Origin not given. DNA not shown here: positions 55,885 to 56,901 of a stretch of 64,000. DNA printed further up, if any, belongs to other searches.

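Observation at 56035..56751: Orphan polytopic membrane protein in the most AT-rich part of the island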

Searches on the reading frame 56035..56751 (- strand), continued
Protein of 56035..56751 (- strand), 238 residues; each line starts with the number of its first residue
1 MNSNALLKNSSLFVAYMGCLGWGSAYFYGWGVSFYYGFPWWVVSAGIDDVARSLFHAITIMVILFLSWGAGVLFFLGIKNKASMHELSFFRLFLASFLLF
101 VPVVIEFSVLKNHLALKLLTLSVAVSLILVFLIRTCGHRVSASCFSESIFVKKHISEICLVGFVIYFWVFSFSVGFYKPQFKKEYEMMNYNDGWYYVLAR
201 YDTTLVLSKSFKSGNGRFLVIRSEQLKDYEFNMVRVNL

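Call 93: find_homologous_proteins(query=A5, max_evalue=0.001)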
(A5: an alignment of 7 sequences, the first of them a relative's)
Query A5 (7 sequences) (241 aa, profile of the alignment): 46 proteins with E <= 0.001 among 5321 candidates.
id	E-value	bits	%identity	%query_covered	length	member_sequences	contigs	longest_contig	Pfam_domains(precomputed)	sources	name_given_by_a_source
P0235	4.6e-118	411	53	97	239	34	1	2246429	PF27470.1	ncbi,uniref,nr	ncbi:hypothetical protein [Mannheimia varigena]|uniref:hypothetical protein n=1 Tax=Mannheimia varig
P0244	1.5e-117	410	50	97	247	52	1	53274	PF27470.1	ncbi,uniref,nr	ncbi:hypothetical protein V2H08_09840 [Mannheimia haemolytica]|uniref:hypothetical protein n=1 Tax=M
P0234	1.2e-115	403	55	96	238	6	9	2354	PF27470.1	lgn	-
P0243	2.6e-114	399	53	97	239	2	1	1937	PF27470.1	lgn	-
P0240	3.1e-114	399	54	96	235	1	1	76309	PF27470.1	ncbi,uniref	ncbi:hypothetical protein [Mannheimia indoligenes]|uniref:hypothetical protein n=1 Tax=Mannheimia in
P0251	1.0e-112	394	55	97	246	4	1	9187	PF27470.1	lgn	-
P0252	2.3e-112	393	52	95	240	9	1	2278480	PF27470.1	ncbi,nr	ncbi:hypothetical protein [Mannheimia granulomatis]|nr:hypothetical protein [Mannheimia granulomatis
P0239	3.3e-111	389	53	97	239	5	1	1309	PF27470.1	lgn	-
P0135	1.6e-110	387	100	100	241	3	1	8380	PF27470.1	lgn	-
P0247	3.0e-110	386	45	98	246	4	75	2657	PF27470.1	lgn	-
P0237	8.2e-110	384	52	95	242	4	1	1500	PF27470.1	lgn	-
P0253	1.4e-105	370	57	97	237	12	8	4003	PF27470.1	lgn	-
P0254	2.6e-104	366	53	97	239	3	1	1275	PF27470.1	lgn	-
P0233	1.1e-103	364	56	98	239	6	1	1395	PF27470.1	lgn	-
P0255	1.4e-103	364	55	98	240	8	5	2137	PF27470.1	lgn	-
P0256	1.4e-98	347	49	97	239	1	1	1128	PF27470.1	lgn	-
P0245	1.4e-98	347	48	98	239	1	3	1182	PF27470.1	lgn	-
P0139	6.6e-98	345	33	91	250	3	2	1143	PF27470.1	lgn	-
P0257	2.3e-97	343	51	89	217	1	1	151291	PF27470.1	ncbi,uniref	ncbi:hypothetical protein [Mannheimia indoligenes]|uniref:hypothetical protein n=1 Tax=Mannheimia in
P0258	2.4e-96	340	52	97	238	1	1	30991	PF27470.1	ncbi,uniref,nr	ncbi:MAG: hypothetical protein Q4B82_04800 [Alysiella sp.]|uniref:hypothetical protein n=1 Tax=Alysi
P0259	1.5e-95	338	47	97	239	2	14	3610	PF27470.1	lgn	-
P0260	1.8e-95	337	53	98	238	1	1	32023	PF27470.1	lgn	-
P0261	8.9e-94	332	48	98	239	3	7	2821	PF27470.1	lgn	-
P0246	8.3e-93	329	48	100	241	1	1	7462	PF27470.1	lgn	-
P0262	1.1e-84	302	37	96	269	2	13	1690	PF27470.1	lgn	-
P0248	9.9e-83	296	48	98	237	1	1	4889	PF27470.1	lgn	-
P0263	1.5e-81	292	38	95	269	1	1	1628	PF27470.1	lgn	-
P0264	9.2e-81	289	37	95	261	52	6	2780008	PF27470.1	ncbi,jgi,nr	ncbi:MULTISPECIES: hypothetical protein [Moraxella]|jgi:protein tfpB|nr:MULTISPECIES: hypothetical p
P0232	2.2e-79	285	38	96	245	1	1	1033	PF27470.1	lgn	-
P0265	2.8e-79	284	39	95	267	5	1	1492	PF27470.1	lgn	-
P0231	3.3e-78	281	38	96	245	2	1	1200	PF27470.1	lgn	-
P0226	4.5e-75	270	41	96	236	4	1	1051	PF27470.1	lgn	-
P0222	5.0e-75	270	41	98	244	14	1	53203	PF27470.1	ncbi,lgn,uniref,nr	ncbi:MAG: hypothetical protein Q4D78_03395 [Neisseria zoodegmatis]|uniref:hypothetical protein n=2 T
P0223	1.3e-74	269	42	98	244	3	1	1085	PF27470.1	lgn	-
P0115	1.7e-73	265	39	98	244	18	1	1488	PF27470.1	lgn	-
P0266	2.4e-73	265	36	92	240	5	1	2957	PF27470.1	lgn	-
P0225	3.9e-73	264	41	97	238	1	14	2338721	PF27470.1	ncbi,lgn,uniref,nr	ncbi:Uncharacterised protein [Neisseria animaloris]|uniref:Uncharacterized protein n=1 Tax=Neisseria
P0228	1.4e-72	262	42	98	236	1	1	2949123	PF27470.1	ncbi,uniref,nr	ncbi:hypothetical protein LVJ83_05090 [Uruburuella testudinis]|uniref:Uncharacterized protein n=1 Ta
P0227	1.7e-72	262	41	96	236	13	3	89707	PF27470.1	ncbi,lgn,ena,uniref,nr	ncbi:hypothetical protein EII21_06025 [Conchiformibius steedae]|uniref:Uncharacterized protein n=1 T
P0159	1.6e-70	256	45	77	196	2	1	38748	PF27470.1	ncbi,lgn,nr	ncbi:MAG: hypothetical protein SOS93_00755 [Mannheimia varigena]|nr:hypothetical protein [Mannheimia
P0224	6.1e-67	244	42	93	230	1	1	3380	PF27470.1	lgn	-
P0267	5.5e-55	205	48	61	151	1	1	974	PF27470.1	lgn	-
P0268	2.2e-53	199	34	75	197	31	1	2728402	PF27470.1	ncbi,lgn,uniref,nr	ncbi:hypothetical protein [Moraxella bovis]|uniref:hypothetical protein n=1 Tax=Moraxella bovis TaxI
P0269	7.3e-53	198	35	73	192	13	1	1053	PF27470.1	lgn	-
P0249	2.4e-24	104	39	44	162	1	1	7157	PF27470.1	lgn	-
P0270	7.8e-24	103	30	55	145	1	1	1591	PF27470.1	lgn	-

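Call 96: search_solved_structures(query=A4, max_evalue=1)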
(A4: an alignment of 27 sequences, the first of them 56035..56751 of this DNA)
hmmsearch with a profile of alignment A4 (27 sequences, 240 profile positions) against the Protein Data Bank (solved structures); distinct sequences matched with E-value up to 1: 0.

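Call 98: find_related_loci(query=A1, collection=viral_contigs, flank=8000)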
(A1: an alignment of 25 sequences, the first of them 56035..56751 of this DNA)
Query A1 (238 aa) in viral_contigs; peptide patterns used: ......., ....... (x = any residue, [..] = any of these).
227 stretches matched a pattern; 182 encode a relative of the query (tblastn E <= 1e-3); the best 80 are kept; 80 distinct loci.
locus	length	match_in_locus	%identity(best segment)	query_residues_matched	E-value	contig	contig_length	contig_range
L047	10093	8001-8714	59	1-238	1e-96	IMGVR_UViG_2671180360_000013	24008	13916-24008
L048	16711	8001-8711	59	1-237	2e-94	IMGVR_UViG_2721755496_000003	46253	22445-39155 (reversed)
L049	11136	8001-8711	57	1-237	5e-94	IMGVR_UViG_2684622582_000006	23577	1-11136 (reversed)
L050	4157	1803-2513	59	1-237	2e-94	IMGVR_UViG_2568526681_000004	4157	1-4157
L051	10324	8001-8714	59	1-238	1e-92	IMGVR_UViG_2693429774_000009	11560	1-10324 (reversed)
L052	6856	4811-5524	59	1-238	2e-92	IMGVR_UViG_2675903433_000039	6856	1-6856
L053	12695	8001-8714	59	1-238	2e-92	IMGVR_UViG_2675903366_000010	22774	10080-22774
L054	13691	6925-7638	59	1-238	2e-92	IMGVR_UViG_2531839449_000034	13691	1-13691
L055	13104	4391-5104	59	1-238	2e-92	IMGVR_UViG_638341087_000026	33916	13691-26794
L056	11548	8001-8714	59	1-238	2e-92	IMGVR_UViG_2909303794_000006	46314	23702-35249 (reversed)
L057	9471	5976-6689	59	1-238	2e-92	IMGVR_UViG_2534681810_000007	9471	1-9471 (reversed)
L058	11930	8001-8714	59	1-238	2e-92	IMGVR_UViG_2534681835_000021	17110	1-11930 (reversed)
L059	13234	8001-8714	59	1-238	2e-92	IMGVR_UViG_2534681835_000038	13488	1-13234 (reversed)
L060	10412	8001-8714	59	1-238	1e-92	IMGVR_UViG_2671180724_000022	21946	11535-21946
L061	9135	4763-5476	59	1-238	2e-92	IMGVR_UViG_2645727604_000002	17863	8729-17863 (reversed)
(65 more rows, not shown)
